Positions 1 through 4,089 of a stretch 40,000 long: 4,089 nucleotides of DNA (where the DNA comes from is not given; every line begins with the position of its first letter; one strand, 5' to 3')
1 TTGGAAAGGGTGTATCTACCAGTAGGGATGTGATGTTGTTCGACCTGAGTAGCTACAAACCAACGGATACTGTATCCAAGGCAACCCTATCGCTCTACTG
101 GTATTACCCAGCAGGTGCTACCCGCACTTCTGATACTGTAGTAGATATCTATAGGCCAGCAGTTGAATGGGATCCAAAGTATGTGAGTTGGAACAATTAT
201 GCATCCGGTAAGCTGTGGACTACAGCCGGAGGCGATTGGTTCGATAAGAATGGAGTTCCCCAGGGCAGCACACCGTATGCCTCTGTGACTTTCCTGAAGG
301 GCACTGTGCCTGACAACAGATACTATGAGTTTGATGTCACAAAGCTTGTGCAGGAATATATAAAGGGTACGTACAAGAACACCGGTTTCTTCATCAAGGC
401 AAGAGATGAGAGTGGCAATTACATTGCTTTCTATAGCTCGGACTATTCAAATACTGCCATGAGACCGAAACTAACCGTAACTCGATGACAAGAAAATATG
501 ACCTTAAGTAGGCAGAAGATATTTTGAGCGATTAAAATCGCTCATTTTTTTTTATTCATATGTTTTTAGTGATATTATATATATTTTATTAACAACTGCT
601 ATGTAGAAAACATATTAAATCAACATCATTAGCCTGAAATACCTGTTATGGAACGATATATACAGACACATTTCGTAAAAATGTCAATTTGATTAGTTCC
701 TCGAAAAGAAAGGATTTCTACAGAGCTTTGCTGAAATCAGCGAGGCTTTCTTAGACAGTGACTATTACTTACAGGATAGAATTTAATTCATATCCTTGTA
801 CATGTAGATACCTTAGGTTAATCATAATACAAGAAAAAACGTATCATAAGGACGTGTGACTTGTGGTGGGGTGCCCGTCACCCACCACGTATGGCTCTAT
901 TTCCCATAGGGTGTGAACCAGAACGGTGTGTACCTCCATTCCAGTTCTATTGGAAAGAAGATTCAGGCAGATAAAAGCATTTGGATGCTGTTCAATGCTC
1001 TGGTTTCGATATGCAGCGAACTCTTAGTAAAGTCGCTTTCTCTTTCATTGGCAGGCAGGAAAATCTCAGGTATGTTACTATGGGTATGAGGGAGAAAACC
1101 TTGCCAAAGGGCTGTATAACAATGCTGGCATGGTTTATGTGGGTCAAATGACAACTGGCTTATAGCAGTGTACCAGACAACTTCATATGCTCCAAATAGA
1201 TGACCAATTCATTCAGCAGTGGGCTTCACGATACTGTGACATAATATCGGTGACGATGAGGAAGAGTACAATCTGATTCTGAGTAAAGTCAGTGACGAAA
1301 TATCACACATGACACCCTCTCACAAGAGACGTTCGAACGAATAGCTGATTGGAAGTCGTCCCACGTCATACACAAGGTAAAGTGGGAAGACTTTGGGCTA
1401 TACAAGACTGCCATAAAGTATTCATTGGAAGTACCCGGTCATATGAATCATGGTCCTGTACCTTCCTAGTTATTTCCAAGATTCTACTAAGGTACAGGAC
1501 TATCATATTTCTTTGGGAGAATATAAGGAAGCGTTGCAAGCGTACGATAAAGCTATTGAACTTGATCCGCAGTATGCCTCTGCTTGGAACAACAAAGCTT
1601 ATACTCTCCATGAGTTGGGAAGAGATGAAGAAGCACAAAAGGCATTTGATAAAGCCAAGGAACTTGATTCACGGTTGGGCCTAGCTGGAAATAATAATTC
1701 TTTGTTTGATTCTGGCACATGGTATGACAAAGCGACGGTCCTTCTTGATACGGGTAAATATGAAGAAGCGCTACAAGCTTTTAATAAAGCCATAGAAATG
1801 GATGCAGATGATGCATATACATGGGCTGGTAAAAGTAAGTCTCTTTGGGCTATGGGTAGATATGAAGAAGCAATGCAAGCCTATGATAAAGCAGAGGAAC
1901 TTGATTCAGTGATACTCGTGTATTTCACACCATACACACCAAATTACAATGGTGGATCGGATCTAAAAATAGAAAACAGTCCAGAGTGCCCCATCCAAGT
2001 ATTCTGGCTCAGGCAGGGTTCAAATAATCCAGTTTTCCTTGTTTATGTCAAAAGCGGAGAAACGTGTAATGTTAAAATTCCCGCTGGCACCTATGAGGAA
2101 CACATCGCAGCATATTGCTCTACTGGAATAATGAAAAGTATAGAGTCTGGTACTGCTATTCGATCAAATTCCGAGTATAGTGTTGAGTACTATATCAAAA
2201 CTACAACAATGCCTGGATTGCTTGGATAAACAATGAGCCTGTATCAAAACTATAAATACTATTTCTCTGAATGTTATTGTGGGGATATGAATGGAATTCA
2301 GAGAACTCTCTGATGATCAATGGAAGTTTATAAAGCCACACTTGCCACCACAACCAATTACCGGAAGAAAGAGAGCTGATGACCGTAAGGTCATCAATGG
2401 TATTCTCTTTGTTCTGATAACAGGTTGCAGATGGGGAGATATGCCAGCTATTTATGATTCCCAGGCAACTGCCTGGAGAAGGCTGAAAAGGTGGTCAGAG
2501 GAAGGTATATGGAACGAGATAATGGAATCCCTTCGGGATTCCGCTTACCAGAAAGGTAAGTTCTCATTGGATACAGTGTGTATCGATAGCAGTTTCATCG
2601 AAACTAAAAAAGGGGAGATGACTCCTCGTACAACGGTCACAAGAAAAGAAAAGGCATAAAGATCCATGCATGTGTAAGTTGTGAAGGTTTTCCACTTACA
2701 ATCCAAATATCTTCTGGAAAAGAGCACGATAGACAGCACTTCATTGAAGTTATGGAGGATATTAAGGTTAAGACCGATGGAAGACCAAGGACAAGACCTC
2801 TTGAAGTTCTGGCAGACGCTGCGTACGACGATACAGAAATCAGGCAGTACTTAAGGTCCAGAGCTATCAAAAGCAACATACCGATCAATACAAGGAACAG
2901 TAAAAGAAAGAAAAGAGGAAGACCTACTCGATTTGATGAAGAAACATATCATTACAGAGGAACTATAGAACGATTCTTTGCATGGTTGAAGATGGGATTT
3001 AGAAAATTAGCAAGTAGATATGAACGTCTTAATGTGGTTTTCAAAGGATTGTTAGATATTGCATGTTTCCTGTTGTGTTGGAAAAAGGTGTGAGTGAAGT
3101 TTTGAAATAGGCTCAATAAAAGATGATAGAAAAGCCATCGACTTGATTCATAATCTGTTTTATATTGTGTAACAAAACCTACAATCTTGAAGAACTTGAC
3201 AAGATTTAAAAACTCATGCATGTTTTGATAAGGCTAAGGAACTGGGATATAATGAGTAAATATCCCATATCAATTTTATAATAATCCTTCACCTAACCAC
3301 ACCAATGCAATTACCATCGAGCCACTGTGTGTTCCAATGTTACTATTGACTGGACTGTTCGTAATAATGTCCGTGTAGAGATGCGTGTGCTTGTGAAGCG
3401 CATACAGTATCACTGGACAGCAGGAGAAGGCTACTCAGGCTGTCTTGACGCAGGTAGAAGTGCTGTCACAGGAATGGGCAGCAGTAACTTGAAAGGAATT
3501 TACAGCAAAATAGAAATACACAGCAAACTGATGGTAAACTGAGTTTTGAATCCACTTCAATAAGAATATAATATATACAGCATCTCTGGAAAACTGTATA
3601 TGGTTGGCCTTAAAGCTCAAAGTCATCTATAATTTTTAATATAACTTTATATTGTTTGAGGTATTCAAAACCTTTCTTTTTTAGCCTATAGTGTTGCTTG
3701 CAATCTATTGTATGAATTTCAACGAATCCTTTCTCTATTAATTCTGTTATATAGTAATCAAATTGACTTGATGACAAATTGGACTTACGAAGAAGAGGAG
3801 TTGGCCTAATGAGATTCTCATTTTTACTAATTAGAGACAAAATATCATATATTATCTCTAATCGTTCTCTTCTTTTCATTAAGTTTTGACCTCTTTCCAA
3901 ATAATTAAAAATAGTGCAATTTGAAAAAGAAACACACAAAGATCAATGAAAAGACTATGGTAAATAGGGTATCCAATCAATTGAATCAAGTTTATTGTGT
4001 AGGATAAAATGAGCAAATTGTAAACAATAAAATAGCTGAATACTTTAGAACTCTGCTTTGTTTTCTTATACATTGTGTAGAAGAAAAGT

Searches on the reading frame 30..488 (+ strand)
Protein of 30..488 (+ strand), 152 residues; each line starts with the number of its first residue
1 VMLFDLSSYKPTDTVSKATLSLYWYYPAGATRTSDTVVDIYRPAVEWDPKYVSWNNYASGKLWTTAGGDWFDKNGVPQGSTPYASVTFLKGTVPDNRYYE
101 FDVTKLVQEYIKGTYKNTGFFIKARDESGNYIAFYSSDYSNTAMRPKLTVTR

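Call 47: search_protein_families(library=pfam, proteins=[window:30-488:+], max_evalue=0.01)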
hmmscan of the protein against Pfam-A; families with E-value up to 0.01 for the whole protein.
window:30-488:+ (152 aa): 3 families
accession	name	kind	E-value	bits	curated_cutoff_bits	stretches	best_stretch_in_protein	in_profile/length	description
PF06848.17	Disaggr_repeat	-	6.7e-78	260.9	33.9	1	1-150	31-179/179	Disaggregatase related repeat domain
PF24517.2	CBM96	-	9.1e-13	48.8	26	2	77-151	96-163/164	Carbohydrate-binding module family 96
PF00688.24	TGFb_propeptide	-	0.0067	16.5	25.8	0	99-129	184-216/242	TGF-beta propeptide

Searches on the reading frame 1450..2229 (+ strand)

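Call 47: search_protein_families(library=pfam, proteins=[window:1450-2229:+], max_evalue=0.01)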
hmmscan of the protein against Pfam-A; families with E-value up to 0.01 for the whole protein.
window:1450-2229:+ (259 aa): 29 families (the best 25 are shown)
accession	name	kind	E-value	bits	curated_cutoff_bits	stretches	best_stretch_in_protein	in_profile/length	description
PF00515.34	TPR_1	-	7.6e-28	95.6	27.8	4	90-120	3-33/34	Tetratricopeptide repeat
PF13181.12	TPR_8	-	1.3e-26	90.9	25.7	4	90-121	3-34/34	Tetratricopeptide repeat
PF07719.23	TPR_2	-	1.8e-24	84.2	27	4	90-119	3-32/34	Tetratricopeptide repeat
PF13414.12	TPR_11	-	4.1e-22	78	26.8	3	20-57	5-42/42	TPR repeat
PF13432.12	TPR_16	-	1.6e-18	67.2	32.7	2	92-152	1-61/65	Tetratricopeptide repeat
PF13431.12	TPR_17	-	4.1e-17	61.4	24.4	1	31-64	1-34/34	Tetratricopeptide repeat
PF14559.12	TPR_19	-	2.2e-16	60.3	25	2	21-71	3-53/68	Tetratricopeptide repeat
PF13424.12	TPR_12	-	1.2e-14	54.6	30.1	2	43-118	3-75/77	Tetratricopeptide repeat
PF13428.12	TPR_14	-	1.6e-14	53.4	23.5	2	18-51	10-43/44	Tetratricopeptide repeat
PF12968.13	DUF3856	-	1.7e-10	41.5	27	0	17-72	70-129/143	Domain of Unknown Function (DUF3856)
PF12895.13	ANAPC3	-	2.9e-10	40.7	27.2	1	91-147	28-81/82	Anaphase-promoting complex, cyclosome, subunit 3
PF13374.12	TPR_10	-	1.4e-08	34.9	27.5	0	95-117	9-31/42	Tetratricopeptide repeat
PF01239.28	PPTA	-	4.5e-08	32.8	29.5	1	25-54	1-30/32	Protein prenyltransferase alpha subunit repeat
PF12569.14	NatA_aux_su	-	7.4e-08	32.2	33.3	1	21-74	204-257/515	N-terminal acetyltransferase A, auxiliary subunit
PF13176.12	TPR_7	-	3.1e-07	30.4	27.9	0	20-41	10-31/36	Tetratricopeptide repeat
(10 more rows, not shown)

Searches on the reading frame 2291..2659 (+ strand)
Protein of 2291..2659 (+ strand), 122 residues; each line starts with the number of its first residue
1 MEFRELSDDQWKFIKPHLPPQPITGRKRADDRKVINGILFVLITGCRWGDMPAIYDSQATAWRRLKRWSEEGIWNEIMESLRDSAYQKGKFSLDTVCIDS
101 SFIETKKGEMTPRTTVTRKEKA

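Call 47: search_protein_families(library=pfam, proteins=[window:2291-2659:+], max_evalue=0.01)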
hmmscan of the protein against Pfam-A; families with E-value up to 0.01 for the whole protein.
window:2291-2659:+ (122 aa): 1 family
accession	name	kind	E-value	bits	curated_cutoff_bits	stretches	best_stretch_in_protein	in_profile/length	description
PF13340.11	DUF4096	-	1.1e-25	90.1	34.3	1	6-78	1-76/76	Putative transposase of IS4/5 family (DUF4096)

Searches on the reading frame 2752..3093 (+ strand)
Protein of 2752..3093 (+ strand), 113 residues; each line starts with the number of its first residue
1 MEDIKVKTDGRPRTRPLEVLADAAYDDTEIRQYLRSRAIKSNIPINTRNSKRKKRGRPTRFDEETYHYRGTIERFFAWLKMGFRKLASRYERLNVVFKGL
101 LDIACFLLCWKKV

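Call 47: search_protein_families(library=pfam, proteins=[window:2752-3093:+], max_evalue=0.01)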
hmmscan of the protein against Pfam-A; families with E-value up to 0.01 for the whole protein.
window:2752-3093:+ (113 aa): 3 families
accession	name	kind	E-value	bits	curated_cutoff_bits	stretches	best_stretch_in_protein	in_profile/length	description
PF01609.27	DDE_Tnp_1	-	4.8e-13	49.8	23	1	15-105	76-196/200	Transposase DDE domain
PF13586.12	DDE_Tnp_1_2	-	7.6e-07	29.9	29.2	1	19-103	1-78/86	Transposase DDE domain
PF13359.12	DDE_Tnp_4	-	0.0025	17.9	24.8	1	17-91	76-139/158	DDE superfamily endonuclease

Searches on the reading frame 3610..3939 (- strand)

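Call 13: search_protein_families(library=pfam, proteins=[window:3610-3939:-], max_evalue=0.01)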
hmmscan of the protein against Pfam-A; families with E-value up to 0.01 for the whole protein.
window:3610-3939:- (109 aa): 4 families
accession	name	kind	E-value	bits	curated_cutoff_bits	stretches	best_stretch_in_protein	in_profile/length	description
PF14947.12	HTH_45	-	6.9e-13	48.9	25.5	1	23-102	1-74/77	Winged helix-turn-helix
PF13412.12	HTH_24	-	7.8e-05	22.6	21.9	1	28-74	3-48/48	Winged helix-turn-helix DNA-binding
PF21984.2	DnaD_N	-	0.0026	18.4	27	1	25-84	17-76/101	DnaD N-terminal domain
PF14277.12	DUF4364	-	0.008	16.4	26.9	0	60-98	36-74/162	Domain of unknown function (DUF4364)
